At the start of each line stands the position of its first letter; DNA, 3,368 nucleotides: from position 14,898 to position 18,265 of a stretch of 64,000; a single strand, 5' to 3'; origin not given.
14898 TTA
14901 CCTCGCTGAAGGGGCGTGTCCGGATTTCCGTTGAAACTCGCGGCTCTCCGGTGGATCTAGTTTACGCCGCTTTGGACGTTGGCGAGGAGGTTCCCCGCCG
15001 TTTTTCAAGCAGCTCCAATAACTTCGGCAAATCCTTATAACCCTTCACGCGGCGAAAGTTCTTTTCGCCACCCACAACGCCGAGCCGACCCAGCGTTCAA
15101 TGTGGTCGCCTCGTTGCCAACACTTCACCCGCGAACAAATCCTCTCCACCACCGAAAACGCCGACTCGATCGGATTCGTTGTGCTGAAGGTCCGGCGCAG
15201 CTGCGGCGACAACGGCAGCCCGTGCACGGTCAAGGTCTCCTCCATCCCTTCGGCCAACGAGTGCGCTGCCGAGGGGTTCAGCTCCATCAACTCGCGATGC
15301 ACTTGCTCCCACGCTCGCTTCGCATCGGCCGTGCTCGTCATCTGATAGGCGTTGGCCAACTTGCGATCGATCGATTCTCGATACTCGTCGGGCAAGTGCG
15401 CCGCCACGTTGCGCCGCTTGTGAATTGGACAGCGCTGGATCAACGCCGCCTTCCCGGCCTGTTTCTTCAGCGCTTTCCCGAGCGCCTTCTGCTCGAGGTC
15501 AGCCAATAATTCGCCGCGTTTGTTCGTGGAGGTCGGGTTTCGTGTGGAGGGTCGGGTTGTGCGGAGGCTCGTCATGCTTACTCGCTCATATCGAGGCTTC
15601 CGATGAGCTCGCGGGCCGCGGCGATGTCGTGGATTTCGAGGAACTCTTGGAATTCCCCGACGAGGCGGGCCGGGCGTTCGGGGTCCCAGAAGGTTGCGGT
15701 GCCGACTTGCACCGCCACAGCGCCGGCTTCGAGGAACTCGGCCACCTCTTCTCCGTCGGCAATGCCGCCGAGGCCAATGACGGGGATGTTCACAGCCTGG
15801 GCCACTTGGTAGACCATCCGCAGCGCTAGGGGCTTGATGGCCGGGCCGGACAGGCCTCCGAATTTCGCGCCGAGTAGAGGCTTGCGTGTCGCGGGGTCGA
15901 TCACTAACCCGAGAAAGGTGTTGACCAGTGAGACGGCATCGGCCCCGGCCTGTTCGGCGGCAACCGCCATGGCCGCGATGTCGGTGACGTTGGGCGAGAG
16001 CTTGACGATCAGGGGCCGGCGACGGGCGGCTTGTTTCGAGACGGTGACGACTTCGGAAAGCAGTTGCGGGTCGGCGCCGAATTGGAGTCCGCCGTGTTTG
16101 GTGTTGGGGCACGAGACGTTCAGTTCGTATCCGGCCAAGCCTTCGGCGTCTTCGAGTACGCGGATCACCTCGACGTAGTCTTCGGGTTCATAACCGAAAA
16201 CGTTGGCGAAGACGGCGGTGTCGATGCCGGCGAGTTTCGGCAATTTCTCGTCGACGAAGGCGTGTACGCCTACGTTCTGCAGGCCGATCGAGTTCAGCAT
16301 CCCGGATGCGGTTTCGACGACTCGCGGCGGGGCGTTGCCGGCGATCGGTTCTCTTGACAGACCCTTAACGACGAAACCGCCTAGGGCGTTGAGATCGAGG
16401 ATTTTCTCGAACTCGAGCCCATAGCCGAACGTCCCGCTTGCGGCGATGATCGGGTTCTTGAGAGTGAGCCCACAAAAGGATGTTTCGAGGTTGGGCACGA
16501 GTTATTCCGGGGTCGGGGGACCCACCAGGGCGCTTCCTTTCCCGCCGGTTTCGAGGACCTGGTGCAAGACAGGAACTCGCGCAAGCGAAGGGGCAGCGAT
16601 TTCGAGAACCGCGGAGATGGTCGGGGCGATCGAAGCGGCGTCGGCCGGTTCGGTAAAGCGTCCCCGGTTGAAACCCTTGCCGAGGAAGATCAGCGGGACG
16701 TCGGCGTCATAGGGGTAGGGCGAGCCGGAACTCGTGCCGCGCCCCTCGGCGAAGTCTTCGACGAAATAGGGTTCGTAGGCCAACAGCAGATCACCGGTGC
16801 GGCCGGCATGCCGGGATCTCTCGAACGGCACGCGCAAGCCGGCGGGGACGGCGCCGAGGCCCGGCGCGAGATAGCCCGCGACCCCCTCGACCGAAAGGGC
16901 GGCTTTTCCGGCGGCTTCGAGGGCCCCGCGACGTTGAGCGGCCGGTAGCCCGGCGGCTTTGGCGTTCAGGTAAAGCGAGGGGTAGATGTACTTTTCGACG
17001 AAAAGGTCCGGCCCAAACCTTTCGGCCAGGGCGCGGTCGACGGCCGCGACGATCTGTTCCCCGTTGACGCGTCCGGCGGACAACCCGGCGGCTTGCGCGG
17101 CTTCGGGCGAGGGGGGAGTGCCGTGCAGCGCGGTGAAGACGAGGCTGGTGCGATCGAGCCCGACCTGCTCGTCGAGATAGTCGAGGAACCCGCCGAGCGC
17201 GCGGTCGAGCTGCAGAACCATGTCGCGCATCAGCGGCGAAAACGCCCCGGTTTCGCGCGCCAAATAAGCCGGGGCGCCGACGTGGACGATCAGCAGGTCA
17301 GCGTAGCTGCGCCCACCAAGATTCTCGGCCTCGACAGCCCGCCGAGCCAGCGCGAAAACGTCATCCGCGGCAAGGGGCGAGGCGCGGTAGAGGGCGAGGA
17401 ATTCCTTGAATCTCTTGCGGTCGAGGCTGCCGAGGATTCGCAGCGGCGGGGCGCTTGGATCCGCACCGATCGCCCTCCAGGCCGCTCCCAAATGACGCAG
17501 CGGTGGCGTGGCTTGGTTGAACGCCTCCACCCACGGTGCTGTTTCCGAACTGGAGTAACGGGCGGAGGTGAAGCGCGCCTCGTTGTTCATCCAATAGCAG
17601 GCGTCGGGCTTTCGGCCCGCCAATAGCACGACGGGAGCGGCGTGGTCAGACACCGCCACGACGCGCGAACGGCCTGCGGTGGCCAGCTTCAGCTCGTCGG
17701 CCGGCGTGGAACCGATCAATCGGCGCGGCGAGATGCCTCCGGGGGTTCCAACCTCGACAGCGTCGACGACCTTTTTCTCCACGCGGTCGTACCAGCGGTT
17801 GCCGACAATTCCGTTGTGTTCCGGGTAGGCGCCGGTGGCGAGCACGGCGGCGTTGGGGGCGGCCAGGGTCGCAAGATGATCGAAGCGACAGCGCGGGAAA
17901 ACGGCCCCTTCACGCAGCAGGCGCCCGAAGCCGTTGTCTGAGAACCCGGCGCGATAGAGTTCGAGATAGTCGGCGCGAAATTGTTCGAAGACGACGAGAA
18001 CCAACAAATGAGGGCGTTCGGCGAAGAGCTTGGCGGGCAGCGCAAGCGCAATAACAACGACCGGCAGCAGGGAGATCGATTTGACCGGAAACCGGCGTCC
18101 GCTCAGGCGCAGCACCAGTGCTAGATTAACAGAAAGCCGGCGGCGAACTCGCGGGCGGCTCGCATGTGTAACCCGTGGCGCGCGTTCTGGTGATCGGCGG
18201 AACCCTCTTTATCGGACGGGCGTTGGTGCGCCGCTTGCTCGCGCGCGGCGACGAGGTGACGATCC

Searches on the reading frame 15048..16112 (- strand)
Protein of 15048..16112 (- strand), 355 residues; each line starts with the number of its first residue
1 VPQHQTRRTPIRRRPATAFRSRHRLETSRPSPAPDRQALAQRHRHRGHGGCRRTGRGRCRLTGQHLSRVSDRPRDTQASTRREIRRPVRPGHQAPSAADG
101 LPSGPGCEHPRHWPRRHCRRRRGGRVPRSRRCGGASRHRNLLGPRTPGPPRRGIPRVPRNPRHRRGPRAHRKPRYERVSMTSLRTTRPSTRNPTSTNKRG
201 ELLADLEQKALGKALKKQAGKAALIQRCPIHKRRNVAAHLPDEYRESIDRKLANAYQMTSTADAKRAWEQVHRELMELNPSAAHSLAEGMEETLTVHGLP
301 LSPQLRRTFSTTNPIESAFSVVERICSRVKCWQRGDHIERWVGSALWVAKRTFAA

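Call 39: search_protein_families(library=pfam, proteins=[window:15048-16112:-], max_evalue=0.0001)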
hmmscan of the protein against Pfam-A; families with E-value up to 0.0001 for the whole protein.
window:15048-16112:- (355 aa): 1 family
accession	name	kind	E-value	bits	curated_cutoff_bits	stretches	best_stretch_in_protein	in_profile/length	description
PF00872.24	Transposase_mut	-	3.7e-13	49.6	21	1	209-340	235-363/379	Transposase, Mutator family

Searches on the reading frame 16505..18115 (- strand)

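Call 40: search_protein_families(library=pfam, proteins=[window:16505-18115:-], max_evalue=0.0001)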
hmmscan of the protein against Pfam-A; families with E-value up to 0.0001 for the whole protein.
window:16505-18115:- (537 aa): 1 family
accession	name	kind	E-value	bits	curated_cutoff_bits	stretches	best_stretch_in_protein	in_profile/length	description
PF01663.27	Phosphodiest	-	2.1e-22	80.6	23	1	38-337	1-225/342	Type I phosphodiesterase / nucleotide pyrophosphatase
